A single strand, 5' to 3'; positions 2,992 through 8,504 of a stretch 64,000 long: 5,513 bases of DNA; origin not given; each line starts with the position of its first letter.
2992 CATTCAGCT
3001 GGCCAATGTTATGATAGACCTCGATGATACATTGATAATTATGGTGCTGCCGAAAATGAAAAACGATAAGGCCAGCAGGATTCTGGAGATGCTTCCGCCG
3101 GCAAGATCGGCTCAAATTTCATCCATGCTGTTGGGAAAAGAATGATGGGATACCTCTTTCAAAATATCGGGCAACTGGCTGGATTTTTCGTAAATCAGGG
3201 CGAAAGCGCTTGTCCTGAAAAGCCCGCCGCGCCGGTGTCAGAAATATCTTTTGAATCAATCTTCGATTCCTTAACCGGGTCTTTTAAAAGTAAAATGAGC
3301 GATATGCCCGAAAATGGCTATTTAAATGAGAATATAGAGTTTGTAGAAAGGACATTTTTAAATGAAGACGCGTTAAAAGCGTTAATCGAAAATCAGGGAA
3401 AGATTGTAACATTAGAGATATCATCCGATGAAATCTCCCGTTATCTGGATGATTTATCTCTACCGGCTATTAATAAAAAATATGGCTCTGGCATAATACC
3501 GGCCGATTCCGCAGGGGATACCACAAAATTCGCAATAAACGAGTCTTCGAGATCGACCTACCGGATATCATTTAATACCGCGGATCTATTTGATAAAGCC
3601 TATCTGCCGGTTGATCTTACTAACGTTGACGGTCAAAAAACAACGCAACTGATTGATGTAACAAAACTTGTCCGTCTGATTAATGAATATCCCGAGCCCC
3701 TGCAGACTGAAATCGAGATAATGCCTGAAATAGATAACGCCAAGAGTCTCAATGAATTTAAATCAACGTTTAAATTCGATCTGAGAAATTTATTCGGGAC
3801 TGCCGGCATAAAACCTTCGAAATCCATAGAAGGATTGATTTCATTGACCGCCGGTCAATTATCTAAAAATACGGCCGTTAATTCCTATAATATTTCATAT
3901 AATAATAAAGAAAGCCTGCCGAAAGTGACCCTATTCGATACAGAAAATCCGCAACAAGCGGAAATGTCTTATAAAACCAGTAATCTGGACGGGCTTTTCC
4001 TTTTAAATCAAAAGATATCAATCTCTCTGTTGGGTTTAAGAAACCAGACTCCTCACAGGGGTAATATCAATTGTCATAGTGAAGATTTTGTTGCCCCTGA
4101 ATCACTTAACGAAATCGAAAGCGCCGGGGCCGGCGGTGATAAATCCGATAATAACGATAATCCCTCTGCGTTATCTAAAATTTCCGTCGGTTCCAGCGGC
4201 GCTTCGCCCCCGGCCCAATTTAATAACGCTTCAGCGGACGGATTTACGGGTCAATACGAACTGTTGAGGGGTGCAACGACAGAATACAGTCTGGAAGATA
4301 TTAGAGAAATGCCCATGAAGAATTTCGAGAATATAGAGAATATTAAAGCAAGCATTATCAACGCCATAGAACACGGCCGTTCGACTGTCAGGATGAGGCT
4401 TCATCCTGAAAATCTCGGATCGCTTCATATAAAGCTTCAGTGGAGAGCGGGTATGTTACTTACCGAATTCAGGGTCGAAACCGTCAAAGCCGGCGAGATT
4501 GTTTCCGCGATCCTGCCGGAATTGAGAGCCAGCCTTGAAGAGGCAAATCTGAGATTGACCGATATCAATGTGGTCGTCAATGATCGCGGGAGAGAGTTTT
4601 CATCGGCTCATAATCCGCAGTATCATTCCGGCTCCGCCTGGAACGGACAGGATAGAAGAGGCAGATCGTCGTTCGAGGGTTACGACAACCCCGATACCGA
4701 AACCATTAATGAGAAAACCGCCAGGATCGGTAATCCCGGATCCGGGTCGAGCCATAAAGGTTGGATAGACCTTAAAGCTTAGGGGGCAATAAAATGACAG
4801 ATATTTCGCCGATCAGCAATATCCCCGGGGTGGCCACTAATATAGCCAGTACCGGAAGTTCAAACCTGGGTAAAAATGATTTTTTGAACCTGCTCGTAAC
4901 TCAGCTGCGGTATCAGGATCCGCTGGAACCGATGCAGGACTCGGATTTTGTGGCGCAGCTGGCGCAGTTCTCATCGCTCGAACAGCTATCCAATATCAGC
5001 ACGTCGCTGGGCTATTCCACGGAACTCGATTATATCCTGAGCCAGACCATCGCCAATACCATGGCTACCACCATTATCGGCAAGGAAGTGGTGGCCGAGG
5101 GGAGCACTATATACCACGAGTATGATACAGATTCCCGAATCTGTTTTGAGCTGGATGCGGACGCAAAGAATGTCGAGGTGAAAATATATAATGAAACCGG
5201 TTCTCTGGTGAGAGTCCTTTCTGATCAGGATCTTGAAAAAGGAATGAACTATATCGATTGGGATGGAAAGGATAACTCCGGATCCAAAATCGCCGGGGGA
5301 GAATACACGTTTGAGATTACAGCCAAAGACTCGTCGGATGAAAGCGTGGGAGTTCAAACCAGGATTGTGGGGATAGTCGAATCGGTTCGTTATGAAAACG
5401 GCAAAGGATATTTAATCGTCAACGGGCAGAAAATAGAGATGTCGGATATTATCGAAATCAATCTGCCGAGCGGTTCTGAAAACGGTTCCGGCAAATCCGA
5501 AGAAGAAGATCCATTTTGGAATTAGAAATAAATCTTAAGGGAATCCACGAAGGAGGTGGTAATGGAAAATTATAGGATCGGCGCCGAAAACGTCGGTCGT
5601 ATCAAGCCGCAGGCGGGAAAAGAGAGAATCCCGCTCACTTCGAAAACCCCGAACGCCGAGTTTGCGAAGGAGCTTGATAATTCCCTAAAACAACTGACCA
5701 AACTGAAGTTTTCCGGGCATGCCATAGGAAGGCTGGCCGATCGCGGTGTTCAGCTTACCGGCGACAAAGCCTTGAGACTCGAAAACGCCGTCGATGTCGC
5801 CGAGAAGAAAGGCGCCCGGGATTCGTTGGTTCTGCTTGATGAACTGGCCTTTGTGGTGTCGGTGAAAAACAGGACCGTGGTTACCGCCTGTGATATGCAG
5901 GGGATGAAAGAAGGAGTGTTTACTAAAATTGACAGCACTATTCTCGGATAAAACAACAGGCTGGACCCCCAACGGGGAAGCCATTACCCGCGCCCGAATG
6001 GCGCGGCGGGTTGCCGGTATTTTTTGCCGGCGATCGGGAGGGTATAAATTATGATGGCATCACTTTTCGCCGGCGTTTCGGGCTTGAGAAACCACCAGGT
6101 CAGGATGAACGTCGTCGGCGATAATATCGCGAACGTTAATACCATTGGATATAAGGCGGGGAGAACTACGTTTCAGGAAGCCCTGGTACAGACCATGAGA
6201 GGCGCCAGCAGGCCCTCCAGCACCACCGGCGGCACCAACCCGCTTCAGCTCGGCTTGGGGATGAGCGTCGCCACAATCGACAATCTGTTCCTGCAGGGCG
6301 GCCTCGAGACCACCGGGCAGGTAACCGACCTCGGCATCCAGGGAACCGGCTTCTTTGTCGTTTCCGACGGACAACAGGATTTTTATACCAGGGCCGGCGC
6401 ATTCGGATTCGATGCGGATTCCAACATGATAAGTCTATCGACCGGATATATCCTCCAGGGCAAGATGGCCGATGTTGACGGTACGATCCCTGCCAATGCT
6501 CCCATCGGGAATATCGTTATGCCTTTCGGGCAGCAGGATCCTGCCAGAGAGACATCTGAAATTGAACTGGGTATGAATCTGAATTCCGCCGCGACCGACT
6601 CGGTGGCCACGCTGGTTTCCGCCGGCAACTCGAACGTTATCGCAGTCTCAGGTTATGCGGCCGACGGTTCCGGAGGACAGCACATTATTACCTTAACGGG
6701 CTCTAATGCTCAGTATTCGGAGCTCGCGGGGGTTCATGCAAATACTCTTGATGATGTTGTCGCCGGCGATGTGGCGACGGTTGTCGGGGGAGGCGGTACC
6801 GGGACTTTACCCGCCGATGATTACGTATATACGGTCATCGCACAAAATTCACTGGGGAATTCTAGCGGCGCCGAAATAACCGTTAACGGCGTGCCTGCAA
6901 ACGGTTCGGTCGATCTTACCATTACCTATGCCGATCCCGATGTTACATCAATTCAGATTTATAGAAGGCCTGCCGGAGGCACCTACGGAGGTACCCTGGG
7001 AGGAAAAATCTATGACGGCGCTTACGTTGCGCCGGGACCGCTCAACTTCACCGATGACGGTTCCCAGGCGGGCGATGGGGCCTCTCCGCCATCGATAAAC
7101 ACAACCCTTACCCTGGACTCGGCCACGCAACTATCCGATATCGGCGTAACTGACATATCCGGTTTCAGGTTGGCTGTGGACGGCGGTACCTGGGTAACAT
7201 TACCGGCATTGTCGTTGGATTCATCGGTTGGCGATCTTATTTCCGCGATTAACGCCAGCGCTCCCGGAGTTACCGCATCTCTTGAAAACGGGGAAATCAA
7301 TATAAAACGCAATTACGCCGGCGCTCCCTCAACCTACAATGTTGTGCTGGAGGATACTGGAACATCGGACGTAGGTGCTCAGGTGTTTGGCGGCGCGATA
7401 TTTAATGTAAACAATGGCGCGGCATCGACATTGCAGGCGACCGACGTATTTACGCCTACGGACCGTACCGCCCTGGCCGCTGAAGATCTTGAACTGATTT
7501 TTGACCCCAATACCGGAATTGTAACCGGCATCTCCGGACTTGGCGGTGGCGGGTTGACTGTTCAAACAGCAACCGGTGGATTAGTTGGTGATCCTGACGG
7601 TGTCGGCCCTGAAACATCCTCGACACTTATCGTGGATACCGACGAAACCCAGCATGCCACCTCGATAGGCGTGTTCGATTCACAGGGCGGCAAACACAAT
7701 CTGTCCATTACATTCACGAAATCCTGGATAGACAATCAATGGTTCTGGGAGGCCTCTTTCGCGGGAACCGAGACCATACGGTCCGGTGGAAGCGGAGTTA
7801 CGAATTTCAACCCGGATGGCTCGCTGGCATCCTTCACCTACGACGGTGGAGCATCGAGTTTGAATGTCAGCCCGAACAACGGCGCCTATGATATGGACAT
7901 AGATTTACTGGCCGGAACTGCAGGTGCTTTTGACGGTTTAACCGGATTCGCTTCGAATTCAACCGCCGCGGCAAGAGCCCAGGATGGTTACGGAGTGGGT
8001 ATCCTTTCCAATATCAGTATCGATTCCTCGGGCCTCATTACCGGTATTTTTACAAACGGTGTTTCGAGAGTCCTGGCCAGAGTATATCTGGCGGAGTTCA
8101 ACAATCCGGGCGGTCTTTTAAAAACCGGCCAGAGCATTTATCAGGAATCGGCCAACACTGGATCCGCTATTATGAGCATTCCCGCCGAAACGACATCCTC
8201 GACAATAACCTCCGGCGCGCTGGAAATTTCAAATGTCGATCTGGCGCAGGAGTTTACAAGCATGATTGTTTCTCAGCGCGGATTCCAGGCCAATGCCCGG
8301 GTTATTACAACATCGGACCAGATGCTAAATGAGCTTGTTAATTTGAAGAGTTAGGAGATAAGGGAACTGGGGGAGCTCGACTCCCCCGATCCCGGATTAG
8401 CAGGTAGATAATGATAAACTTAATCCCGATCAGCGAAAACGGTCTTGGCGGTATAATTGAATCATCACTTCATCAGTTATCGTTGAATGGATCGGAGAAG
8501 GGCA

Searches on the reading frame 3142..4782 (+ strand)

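Call 8: search_protein_families(library=pfam, proteins=[window:3142-4782:+], max_evalue=0.0001)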
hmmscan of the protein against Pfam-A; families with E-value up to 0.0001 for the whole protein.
window:3142-4782:+ (546 aa): 1 family
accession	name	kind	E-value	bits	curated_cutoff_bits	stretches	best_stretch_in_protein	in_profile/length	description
PF02120.21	Flg_hook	-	1.9e-14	53.7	29.8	1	408-482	7-81/85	Flagellar hook-length control protein FliK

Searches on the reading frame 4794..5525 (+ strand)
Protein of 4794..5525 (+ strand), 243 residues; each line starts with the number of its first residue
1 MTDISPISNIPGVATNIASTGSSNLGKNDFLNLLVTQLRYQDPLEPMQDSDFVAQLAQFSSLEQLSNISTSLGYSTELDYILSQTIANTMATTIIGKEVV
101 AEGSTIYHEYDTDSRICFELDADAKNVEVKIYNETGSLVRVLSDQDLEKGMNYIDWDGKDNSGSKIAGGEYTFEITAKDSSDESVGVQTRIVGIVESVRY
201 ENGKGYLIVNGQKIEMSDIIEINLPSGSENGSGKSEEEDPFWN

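Call 8: search_protein_families(library=pfam, proteins=[window:4794-5525:+], max_evalue=0.0001)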
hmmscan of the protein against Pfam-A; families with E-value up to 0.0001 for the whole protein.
window:4794-5525:+ (243 aa): 4 families
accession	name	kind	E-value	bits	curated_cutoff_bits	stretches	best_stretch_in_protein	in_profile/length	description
PF03963.19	FlgD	-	2.2e-22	79.5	27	1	16-72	17-73/75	Flagellar hook capping protein - N-terminal region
PF13860.13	FlgD_ig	-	6.3e-16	58.6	27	1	111-180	7-78/79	FlgD Ig-like domain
PF13861.12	FLgD_tudor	-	4e-07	30.6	26.9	1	89-219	4-57/58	FlgD Tudor-like domain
PF13585.12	CHU_C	-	6.4e-05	23.4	27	0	122-183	24-79/86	CHU_C Type IX secretion signal domain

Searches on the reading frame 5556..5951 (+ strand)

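Call 8: search_protein_families(library=pfam, proteins=[window:5556-5951:+], max_evalue=0.0001)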
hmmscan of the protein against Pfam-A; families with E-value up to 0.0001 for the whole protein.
window:5556-5951:+ (131 aa): 1 family
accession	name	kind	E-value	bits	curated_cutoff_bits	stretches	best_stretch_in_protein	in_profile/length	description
PF12611.13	Flagellar_put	-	1.7e-07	31.3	21.1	1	107-130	1-24/24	Putative flagellar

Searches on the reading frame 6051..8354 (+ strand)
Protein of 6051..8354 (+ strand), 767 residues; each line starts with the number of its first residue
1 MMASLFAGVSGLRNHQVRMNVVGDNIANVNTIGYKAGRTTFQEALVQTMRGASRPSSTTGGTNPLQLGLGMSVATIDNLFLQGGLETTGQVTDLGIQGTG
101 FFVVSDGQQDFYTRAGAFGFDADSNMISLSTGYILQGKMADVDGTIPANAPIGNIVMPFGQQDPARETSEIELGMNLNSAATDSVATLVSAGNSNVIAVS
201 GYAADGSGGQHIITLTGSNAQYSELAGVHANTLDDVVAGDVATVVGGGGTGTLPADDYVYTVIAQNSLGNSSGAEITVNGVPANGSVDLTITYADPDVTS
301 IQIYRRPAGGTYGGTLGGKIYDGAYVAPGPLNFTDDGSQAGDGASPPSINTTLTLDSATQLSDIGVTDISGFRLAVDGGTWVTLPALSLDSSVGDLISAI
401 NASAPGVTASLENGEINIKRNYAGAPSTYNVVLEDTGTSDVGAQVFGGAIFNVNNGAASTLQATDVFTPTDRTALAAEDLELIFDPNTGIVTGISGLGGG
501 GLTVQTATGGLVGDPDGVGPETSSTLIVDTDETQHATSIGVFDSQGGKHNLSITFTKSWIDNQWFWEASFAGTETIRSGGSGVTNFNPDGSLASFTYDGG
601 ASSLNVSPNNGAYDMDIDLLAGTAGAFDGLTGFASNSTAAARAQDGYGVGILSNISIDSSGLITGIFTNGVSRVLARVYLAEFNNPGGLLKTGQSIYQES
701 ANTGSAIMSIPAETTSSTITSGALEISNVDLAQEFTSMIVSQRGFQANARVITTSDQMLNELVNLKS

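Call 8: search_protein_families(library=pfam, proteins=[window:6051-8354:+], max_evalue=0.0001)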
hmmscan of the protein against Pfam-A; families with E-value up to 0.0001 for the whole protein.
window:6051-8354:+ (767 aa): 4 families
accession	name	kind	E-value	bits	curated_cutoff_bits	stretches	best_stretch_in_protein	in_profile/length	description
PF06429.18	Flg_bbr_C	-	3.7e-17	62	23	1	721-765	2-46/46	Flagellar basal body rod FlgEFG protein C-terminal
PF07559.19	FlgE_D2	-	1.8e-11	45.1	22.7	1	529-647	16-142/142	Flagellar basal body protein FlaE D2 domain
PF22692.1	LlgE_F_G_D1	-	6.7e-09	36.2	27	1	96-150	2-51/64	Flagellar hook protein FlgE/F/G D1 domain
PF00460.25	Flg_bb_rod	-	1e-08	35.4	20.7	1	8-35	4-31/31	Flagella basal body rod protein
